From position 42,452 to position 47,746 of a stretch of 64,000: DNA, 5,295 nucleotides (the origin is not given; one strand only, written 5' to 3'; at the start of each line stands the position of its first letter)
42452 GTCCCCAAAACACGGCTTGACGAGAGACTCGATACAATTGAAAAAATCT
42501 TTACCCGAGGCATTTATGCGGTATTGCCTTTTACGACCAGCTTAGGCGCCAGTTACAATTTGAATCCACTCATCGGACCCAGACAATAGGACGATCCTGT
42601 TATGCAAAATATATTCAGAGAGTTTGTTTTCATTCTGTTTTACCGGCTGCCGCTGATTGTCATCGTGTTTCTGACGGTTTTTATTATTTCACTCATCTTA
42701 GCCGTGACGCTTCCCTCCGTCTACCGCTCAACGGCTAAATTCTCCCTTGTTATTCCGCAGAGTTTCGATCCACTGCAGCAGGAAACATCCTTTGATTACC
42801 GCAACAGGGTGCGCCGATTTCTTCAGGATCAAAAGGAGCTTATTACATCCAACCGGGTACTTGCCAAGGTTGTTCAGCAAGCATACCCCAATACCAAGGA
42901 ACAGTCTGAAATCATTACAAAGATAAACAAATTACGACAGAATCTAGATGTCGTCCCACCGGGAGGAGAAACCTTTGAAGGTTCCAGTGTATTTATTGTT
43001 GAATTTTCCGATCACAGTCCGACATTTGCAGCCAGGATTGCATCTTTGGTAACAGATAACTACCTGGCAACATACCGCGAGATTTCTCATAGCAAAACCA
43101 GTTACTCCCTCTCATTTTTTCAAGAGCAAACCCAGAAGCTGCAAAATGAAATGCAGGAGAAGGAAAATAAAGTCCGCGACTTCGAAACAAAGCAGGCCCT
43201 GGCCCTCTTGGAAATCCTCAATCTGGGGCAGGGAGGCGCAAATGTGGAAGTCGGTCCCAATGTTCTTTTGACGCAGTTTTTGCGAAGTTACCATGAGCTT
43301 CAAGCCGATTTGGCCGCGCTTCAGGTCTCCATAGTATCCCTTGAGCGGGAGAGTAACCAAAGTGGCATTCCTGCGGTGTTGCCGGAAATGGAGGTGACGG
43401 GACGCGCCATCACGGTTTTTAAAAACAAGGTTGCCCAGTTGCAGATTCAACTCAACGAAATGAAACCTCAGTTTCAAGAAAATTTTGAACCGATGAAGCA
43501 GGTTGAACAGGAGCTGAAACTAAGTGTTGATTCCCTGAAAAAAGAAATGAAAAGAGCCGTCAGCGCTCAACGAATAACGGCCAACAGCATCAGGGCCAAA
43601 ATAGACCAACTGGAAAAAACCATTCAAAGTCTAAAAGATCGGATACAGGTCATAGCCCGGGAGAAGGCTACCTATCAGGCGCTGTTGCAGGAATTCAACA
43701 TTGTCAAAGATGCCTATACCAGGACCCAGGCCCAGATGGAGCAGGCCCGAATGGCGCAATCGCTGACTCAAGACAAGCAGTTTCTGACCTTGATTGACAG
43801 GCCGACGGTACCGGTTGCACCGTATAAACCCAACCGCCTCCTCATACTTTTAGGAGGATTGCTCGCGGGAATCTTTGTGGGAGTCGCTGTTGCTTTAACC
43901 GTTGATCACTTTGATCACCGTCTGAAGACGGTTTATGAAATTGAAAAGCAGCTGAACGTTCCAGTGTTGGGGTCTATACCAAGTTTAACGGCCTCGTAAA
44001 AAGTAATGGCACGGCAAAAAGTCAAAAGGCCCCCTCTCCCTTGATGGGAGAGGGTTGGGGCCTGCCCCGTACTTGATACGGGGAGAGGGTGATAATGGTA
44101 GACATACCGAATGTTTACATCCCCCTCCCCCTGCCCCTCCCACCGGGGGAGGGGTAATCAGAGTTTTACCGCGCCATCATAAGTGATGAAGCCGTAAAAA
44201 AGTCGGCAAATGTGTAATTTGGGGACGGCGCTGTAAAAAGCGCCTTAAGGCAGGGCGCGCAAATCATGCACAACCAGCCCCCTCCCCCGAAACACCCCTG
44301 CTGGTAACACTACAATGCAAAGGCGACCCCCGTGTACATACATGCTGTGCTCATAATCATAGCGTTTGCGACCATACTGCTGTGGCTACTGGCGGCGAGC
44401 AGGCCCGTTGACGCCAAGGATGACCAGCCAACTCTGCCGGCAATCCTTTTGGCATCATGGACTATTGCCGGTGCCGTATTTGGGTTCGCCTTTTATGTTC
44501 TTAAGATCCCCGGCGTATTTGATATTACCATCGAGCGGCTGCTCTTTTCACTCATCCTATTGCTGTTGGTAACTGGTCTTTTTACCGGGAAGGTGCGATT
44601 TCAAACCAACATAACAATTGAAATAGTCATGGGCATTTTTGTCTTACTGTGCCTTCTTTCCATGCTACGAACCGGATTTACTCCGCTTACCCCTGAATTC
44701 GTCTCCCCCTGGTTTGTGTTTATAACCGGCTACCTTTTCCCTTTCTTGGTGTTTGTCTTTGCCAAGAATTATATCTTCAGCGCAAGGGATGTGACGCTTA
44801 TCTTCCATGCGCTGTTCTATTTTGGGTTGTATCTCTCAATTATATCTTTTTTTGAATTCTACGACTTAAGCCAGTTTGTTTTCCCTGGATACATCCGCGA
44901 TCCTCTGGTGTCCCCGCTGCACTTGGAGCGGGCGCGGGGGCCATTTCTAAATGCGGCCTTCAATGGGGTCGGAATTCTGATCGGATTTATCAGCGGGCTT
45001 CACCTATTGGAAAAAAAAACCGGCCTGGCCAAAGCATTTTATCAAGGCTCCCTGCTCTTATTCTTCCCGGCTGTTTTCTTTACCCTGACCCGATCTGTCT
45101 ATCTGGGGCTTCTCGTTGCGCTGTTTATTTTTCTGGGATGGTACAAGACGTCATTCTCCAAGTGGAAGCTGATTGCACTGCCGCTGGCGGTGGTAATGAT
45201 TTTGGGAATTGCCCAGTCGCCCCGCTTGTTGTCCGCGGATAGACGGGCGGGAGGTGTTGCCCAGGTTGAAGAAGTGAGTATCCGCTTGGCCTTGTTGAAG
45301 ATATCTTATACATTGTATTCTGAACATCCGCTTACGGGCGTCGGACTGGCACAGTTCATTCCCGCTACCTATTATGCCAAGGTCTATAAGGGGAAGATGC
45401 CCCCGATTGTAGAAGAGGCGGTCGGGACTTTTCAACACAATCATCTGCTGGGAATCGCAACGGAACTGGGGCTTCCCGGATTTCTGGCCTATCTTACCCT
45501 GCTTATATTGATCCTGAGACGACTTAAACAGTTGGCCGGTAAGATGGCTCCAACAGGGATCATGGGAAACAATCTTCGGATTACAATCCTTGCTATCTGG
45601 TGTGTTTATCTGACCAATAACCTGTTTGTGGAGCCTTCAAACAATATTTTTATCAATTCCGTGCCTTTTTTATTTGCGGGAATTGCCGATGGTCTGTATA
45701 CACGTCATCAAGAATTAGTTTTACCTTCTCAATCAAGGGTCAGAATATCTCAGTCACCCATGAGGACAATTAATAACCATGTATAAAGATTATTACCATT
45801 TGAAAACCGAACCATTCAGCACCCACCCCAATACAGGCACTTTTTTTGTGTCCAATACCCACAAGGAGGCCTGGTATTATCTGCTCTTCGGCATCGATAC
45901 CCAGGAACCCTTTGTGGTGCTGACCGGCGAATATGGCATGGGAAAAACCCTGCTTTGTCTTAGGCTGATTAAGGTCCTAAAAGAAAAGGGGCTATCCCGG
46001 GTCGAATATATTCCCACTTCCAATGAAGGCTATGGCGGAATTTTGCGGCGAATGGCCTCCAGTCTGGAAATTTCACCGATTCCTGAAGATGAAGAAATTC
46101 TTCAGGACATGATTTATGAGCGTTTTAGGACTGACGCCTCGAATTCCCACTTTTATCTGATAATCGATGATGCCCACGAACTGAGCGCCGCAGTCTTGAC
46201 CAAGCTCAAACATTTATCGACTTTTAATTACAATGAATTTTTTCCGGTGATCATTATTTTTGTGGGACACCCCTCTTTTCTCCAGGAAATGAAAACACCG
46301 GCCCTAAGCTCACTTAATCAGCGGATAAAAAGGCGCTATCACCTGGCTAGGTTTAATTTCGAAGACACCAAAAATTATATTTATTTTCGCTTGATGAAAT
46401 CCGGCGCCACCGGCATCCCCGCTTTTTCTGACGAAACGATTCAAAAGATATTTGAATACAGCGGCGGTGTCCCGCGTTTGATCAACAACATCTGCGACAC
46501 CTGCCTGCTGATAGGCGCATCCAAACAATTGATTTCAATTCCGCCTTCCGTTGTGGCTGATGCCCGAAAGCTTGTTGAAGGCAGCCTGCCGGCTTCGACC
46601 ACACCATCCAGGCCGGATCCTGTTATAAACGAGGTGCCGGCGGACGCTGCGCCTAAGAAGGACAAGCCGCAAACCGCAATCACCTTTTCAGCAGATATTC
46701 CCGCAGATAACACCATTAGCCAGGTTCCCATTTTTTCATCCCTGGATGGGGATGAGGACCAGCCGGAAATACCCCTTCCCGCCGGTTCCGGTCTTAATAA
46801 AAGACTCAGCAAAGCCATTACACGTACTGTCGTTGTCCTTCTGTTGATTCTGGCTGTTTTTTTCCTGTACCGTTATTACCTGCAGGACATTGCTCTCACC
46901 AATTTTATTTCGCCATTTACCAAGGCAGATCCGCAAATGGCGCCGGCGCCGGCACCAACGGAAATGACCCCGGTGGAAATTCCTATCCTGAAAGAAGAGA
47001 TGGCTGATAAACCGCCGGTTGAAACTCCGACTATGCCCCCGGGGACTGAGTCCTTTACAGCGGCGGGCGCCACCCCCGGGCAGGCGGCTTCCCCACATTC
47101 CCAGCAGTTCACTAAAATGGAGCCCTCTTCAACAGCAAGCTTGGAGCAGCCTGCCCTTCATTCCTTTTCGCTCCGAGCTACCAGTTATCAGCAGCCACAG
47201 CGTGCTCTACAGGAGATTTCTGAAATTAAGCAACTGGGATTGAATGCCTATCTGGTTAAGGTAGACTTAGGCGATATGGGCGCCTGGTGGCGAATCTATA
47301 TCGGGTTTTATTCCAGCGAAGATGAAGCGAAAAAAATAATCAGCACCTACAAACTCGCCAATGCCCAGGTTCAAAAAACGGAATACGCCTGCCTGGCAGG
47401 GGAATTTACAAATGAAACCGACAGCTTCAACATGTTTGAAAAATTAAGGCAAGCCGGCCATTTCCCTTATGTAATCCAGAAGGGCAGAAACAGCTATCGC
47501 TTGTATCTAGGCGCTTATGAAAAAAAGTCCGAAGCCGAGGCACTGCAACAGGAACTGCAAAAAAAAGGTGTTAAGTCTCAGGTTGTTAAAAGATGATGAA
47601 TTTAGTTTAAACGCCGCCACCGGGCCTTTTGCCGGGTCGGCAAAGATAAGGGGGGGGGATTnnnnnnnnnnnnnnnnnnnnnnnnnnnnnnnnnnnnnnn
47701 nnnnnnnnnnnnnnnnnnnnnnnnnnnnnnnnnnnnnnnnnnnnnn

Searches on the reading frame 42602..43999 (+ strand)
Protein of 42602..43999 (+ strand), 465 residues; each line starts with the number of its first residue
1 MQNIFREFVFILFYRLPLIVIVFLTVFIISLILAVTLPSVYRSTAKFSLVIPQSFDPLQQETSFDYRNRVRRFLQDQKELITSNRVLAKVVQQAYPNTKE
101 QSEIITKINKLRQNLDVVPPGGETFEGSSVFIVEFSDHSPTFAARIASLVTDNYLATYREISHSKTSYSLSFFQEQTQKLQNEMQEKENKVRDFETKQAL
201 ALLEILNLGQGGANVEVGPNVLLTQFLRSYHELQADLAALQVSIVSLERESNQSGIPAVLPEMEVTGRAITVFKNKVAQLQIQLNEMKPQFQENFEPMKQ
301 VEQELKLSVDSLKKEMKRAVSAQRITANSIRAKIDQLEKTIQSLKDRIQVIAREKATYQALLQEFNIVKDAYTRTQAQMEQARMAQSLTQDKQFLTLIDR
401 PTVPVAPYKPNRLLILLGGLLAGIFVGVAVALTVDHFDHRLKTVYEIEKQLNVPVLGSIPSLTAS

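Call 10: search_protein_families(library=pfam, proteins=[window:42602-43999:+], max_evalue=0.001)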
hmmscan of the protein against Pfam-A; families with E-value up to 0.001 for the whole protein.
window:42602-43999:+ (465 aa): 2 families
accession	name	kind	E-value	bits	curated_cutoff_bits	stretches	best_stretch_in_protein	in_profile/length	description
PF13807.11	GNVR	-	9.1e-07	29.2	27.7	1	370-432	18-78/82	G-rich domain on putative tyrosine kinase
PF02706.20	Wzz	-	3.6e-05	24.4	25.5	1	6-93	6-90/91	Chain length determinant protein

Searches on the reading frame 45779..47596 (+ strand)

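Call 48: search_protein_families(library=pfam, proteins=[window:45779-47596:+], max_evalue=0.00001)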
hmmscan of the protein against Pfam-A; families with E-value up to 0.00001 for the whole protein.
window:45779-47596:+ (605 aa): 3 families
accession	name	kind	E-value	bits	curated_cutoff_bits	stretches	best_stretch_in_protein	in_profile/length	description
PF05036.18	SPOR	-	3.4e-18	66.2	21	2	540-604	9-76/76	SPOR domain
PF13401.12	AAA_22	-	5.2e-16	59.6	27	1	42-168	4-127/130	AAA domain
PF13191.12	AAA_16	-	7.4e-06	27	32.6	0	42-147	23-156/167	AAA ATPase domain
